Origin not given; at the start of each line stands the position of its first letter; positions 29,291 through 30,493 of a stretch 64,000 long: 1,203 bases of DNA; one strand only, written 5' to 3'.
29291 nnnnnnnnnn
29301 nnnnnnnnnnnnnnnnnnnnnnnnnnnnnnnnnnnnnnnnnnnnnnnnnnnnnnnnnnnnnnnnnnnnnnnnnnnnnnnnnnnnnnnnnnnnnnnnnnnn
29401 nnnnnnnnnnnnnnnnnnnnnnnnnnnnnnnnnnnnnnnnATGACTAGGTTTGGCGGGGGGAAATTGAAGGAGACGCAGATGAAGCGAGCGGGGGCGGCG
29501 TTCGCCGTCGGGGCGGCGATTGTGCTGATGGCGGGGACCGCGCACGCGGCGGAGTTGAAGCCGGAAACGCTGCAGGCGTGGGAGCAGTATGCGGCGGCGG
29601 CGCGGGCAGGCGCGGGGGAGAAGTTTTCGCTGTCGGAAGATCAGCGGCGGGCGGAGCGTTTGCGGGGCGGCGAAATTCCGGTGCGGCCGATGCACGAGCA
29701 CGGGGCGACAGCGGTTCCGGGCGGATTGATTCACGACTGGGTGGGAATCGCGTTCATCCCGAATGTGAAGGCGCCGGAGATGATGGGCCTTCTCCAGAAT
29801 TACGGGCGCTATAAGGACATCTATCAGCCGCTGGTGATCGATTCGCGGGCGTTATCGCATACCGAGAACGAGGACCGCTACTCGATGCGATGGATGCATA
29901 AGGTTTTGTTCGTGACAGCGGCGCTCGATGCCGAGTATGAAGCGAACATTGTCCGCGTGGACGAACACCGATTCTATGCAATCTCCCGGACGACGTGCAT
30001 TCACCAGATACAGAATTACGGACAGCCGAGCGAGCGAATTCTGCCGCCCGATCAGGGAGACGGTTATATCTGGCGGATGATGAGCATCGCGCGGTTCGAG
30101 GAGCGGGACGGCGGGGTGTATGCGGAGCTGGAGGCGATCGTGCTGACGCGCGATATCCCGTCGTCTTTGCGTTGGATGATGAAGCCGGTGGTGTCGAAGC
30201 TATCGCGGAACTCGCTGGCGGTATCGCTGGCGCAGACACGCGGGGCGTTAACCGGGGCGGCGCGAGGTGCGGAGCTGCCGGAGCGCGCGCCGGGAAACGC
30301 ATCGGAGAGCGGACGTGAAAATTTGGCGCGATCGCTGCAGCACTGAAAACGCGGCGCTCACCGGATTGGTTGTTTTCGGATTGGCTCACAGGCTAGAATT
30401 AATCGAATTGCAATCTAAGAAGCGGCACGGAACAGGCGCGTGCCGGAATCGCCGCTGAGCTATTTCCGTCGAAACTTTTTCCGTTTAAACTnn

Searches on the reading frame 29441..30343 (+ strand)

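Call 4: search_protein_families(library=pfam, proteins=[window:29441-30343:+], max_evalue=1)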
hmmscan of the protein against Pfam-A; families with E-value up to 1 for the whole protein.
window:29441-30343:+ (301 aa): 1 family
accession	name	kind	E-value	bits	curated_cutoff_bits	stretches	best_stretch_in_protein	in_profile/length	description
PF25203.1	DAAF9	-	0.17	11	27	1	217-261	265-309/501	DAAF9 domain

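Call 7: search_protein_families(library=ncbifam, proteins=[window:29441-30343:+], max_evalue=1)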
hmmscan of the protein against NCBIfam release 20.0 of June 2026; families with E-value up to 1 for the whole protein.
window:29441-30343:+ (301 aa): 0 families
